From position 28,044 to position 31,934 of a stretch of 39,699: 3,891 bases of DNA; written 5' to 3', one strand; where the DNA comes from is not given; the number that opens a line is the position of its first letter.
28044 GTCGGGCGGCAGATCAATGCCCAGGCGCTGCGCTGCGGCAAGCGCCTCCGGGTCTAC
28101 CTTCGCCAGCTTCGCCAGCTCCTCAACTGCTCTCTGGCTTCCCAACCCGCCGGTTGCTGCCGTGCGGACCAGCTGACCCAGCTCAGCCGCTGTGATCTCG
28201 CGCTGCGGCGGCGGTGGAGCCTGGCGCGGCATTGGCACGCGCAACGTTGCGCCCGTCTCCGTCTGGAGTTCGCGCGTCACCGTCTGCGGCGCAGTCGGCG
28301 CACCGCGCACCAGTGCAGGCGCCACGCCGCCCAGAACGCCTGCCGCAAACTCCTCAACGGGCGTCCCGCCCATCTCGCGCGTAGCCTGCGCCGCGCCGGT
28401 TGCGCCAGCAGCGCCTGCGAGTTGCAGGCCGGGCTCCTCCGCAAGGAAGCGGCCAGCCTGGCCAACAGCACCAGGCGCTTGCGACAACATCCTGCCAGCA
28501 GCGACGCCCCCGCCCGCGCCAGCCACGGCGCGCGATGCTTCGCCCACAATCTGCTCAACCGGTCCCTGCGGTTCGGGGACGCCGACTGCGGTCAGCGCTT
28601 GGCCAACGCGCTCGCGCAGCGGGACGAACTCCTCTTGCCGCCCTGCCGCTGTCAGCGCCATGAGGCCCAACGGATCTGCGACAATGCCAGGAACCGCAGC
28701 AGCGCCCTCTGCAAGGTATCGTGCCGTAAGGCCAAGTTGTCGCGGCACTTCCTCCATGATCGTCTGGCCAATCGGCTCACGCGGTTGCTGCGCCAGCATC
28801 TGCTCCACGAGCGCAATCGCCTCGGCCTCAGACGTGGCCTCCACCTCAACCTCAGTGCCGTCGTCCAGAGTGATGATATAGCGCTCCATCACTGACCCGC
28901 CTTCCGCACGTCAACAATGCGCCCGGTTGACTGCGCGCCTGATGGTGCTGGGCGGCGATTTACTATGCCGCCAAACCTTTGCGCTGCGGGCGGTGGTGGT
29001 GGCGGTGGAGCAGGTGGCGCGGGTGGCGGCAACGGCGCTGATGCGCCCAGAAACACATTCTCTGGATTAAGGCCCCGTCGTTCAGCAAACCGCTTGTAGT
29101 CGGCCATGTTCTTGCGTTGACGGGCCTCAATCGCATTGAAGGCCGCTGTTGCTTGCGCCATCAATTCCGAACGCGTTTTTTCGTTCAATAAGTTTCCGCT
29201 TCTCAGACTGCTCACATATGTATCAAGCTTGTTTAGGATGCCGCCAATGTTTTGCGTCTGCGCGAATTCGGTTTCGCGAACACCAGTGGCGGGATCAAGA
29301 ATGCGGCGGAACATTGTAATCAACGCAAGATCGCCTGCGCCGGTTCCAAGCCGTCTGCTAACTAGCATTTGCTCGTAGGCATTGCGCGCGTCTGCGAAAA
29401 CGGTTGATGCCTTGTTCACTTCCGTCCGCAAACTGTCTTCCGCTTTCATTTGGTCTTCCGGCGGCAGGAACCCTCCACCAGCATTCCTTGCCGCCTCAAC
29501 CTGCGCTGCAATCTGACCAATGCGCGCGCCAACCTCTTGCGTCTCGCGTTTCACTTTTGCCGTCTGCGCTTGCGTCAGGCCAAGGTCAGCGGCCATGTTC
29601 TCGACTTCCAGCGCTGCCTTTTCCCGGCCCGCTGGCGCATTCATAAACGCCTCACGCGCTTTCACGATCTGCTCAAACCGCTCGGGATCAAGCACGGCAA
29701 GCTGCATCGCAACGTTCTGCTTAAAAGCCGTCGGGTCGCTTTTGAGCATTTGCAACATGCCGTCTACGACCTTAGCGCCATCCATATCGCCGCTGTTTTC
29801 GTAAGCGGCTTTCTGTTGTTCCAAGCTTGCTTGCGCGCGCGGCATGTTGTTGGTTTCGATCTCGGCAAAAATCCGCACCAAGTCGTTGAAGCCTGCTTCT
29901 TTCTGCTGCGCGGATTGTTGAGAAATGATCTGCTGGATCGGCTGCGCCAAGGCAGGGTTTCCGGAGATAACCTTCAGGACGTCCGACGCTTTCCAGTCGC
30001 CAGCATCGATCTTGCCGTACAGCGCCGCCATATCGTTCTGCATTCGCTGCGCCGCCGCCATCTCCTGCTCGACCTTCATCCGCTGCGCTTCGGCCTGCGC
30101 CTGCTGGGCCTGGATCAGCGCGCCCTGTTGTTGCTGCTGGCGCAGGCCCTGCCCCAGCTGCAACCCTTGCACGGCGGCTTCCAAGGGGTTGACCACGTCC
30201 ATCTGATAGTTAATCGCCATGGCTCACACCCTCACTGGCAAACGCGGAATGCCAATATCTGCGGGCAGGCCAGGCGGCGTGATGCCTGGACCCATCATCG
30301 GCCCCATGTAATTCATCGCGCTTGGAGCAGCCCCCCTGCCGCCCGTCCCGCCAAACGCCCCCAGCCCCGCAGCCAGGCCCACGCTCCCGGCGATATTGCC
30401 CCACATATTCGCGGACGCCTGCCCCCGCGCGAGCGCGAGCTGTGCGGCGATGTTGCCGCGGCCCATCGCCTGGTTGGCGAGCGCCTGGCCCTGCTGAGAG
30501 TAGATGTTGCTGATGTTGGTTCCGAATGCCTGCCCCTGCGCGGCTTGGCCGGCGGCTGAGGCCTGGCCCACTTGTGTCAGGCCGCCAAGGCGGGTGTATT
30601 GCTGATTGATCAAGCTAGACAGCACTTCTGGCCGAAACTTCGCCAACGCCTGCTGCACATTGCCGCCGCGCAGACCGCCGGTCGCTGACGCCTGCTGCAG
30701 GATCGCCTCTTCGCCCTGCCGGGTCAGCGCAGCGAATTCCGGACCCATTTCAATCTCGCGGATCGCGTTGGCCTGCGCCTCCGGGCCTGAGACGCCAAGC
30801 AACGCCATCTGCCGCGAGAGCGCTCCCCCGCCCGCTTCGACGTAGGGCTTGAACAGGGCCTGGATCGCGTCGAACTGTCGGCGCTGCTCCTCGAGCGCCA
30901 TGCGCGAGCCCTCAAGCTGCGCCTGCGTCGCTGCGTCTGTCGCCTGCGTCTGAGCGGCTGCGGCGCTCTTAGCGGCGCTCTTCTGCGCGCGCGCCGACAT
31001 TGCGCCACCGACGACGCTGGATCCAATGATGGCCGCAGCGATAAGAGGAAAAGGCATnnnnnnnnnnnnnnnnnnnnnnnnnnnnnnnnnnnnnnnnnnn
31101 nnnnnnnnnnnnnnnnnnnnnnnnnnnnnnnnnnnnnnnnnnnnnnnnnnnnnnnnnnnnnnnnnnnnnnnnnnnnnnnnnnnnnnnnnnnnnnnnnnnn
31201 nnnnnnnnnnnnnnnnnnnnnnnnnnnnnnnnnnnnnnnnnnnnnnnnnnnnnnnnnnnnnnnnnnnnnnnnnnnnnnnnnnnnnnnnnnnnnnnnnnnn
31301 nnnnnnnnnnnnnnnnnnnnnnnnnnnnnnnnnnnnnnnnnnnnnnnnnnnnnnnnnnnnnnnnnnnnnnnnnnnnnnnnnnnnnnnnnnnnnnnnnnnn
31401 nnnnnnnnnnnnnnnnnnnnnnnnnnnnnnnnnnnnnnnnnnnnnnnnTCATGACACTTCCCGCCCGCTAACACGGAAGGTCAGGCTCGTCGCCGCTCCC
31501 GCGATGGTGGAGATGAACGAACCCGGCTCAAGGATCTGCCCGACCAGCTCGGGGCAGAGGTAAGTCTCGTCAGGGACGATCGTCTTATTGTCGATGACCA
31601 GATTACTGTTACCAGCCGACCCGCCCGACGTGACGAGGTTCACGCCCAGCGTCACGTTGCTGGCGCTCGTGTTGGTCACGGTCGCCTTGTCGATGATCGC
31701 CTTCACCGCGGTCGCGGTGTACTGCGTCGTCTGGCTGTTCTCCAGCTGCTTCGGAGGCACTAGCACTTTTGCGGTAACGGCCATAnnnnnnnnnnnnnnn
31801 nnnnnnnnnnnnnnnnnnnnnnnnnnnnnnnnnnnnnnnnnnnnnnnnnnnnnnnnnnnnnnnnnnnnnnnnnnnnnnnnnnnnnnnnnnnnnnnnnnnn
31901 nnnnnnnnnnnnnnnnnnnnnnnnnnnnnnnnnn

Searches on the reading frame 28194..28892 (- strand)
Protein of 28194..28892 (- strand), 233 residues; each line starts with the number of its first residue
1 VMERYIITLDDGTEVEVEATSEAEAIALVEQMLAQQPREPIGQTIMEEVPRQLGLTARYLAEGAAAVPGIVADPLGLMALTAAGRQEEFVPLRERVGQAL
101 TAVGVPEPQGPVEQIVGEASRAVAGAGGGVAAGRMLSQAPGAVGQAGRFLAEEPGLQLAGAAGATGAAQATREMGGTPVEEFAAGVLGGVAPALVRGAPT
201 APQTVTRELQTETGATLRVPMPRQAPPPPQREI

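Call 77: search_protein_families(library=phrogs, proteins=[window:28194-28892:-], max_evalue=1)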
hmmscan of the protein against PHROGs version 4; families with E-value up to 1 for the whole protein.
seq(233 aa): 1 family
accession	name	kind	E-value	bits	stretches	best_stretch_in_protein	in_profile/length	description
phrog_2131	-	unknown function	0.4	11.7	1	4-29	28-53/134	-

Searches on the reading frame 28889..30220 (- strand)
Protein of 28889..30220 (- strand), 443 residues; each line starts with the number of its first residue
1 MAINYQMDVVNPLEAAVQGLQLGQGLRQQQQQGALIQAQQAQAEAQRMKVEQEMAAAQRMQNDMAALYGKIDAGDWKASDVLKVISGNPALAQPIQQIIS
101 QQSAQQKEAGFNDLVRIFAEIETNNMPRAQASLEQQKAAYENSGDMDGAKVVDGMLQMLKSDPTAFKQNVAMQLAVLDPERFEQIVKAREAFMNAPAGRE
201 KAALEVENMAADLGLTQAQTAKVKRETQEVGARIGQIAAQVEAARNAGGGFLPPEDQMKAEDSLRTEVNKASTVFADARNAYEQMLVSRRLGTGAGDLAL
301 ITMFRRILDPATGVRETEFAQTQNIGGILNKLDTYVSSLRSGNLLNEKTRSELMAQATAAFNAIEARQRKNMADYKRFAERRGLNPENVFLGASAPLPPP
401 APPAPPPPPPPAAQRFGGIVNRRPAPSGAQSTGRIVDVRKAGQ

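Call 8: search_protein_families(library=pfam, proteins=[window:28889-30220:-], max_evalue=0.01)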
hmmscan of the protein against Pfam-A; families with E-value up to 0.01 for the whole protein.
window:28889-30220:- (443 aa): 0 families

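Call 9: search_protein_families(library=phrogs, proteins=[window:28889-30220:-], max_evalue=0.01)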
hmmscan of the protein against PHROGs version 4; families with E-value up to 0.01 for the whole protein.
window:28889-30220:- (443 aa): 1 family
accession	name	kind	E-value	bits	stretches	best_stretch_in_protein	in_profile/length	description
phrog_13634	-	unknown function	1.1e-12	48.7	1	259-389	218-350/403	-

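Call 101: search_protein_families(library=ncbifam, proteins=[window:28889-30220:-], max_evalue=0.01)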
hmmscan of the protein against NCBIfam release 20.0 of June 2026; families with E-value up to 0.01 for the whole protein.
window:28889-30220:- (443 aa): 0 families

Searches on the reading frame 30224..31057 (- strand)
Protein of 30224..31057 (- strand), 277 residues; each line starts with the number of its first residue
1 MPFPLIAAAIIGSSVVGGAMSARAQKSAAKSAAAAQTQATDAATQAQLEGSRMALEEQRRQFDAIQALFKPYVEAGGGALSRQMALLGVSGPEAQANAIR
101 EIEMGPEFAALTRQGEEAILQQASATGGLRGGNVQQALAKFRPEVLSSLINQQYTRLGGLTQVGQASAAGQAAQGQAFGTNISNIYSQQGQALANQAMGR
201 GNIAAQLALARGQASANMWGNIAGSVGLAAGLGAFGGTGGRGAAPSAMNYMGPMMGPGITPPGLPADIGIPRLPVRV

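Call 8: search_protein_families(library=pfam, proteins=[window:30224-31057:-], max_evalue=0.01)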
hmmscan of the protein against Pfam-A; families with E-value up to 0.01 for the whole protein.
window:30224-31057:- (277 aa): 1 family
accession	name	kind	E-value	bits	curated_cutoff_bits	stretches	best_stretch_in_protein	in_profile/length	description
PF25688.1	P22_gp7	-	3.8e-10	40.4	28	1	39-239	27-222/230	Bacteriophage P22 DNA ejection protein gp7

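Call 9: search_protein_families(library=phrogs, proteins=[window:30224-31057:-], max_evalue=0.01)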
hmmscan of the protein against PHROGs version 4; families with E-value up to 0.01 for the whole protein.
window:30224-31057:- (277 aa): 1 family
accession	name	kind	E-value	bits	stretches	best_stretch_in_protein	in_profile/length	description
phrog_598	-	DNA, RNA and nucleotide metabolism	2.4e-31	110.2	1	28-241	15-231/240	DNA ejection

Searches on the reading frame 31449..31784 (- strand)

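Call 9: search_protein_families(library=phrogs, proteins=[window:31449-31784:-], max_evalue=0.01)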
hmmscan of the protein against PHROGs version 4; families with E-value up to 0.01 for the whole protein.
window:31449-31784:- (111 aa): 1 family
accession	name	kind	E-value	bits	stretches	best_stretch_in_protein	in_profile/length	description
phrog_1276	-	unknown function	0.0051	17.3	1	1-110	1-111/325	-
